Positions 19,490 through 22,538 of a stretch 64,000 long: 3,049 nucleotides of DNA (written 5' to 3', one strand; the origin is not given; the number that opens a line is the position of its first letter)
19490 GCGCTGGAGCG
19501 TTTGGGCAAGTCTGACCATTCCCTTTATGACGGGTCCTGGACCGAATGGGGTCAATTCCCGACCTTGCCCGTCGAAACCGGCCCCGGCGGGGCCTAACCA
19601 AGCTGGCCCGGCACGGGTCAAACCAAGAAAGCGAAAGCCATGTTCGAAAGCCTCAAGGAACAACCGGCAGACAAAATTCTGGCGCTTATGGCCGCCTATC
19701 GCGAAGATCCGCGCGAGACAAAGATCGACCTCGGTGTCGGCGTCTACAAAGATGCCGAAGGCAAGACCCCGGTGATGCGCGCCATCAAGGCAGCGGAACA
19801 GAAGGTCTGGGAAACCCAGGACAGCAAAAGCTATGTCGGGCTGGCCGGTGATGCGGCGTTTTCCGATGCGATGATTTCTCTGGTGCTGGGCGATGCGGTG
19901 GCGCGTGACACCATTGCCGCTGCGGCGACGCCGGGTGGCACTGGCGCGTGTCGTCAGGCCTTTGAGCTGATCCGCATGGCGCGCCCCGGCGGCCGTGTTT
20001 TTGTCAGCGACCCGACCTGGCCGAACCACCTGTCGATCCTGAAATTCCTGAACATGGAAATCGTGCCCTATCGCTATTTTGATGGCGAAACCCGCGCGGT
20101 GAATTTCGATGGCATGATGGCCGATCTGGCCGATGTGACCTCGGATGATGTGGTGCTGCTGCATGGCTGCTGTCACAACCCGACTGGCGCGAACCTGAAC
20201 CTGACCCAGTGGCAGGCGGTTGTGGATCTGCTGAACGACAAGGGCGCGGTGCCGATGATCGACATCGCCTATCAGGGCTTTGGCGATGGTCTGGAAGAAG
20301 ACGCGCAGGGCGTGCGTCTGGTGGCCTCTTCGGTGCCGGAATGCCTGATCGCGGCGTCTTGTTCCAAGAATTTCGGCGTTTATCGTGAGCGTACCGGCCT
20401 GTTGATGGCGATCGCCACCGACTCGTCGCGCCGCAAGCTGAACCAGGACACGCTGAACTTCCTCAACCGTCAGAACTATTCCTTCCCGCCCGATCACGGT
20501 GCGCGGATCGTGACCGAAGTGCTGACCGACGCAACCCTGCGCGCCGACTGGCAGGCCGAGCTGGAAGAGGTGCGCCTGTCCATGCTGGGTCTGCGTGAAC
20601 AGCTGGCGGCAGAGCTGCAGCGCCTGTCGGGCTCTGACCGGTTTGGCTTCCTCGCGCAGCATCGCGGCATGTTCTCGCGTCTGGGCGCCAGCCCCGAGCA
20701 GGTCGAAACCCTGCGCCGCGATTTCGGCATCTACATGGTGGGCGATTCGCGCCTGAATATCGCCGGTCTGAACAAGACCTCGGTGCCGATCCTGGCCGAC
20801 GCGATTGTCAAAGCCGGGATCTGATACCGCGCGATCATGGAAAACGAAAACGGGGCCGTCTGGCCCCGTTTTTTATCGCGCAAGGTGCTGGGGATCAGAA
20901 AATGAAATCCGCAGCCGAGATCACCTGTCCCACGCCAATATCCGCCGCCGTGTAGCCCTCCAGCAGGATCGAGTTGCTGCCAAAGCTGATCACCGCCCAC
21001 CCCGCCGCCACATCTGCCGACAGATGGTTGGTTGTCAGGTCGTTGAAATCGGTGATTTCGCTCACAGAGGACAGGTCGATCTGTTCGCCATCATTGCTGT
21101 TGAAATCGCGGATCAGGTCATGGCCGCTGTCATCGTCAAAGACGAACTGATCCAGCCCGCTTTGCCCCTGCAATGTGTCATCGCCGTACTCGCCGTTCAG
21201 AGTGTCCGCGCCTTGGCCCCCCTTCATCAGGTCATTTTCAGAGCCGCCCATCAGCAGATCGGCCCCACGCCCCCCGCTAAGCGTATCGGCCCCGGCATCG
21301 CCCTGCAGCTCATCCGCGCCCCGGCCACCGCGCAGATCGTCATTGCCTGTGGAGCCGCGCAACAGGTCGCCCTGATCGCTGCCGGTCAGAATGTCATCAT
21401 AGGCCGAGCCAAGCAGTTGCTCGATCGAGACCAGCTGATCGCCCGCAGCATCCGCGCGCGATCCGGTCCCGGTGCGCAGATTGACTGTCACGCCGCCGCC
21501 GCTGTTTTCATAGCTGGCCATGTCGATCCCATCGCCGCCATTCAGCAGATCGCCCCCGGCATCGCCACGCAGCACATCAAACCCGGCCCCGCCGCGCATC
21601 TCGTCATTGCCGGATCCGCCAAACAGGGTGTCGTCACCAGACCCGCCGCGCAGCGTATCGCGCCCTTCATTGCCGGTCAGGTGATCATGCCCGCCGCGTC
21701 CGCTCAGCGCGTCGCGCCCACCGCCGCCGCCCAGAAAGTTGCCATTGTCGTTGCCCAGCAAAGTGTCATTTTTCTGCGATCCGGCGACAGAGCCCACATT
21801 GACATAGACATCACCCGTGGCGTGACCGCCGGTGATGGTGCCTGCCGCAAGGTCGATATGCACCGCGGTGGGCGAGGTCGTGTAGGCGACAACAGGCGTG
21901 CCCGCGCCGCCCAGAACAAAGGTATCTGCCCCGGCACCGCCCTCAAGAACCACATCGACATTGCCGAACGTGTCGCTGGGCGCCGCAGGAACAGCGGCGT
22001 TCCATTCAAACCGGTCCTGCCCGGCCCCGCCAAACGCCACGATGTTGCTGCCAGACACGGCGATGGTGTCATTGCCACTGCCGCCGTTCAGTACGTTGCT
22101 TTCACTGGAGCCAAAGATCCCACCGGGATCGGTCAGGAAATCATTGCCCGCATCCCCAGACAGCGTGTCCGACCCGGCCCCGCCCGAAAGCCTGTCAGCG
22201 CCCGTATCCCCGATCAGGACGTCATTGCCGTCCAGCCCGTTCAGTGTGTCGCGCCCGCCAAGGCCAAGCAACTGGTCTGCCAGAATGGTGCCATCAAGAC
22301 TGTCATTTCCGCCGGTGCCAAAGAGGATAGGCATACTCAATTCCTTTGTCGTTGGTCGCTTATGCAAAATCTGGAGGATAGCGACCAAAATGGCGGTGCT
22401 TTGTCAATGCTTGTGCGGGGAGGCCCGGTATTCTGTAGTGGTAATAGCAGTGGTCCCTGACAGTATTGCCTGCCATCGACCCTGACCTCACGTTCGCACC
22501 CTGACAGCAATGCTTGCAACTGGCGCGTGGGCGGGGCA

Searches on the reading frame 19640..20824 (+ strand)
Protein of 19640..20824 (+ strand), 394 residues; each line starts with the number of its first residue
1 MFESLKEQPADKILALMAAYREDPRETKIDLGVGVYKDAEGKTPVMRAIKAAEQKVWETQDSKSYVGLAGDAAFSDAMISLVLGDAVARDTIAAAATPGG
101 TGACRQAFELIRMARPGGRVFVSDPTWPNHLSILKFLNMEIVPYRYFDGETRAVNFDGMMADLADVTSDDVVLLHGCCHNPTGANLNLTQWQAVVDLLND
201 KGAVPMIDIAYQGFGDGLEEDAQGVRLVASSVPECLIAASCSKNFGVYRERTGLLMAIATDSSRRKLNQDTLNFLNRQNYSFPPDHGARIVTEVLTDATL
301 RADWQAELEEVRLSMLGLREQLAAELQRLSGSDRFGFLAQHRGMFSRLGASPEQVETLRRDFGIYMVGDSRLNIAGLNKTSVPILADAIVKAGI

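Call 29: search_protein_families(library=pfam, proteins=[window:19640-20824:+], max_evalue=0.00001)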
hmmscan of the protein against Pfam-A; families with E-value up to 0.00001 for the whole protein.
window:19640-20824:+ (394 aa): 1 family
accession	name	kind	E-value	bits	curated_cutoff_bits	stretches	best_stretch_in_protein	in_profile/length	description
PF00155.27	Aminotran_1_2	-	2.8e-62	211.4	19.7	1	27-389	2-361/361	Aminotransferase class I and II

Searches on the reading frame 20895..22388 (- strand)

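Call 29: search_protein_families(library=pfam, proteins=[window:20895-22388:-], max_evalue=0.00001)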
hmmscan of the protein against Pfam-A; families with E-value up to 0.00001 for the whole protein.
window:20895-22388:- (497 aa): 1 family
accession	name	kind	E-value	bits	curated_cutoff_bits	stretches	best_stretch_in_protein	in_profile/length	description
PF00353.25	HemolysinCabind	-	2.8e-44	149.1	23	5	230-262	2-34/36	RTX calcium-binding nonapeptide repeat (4 copies)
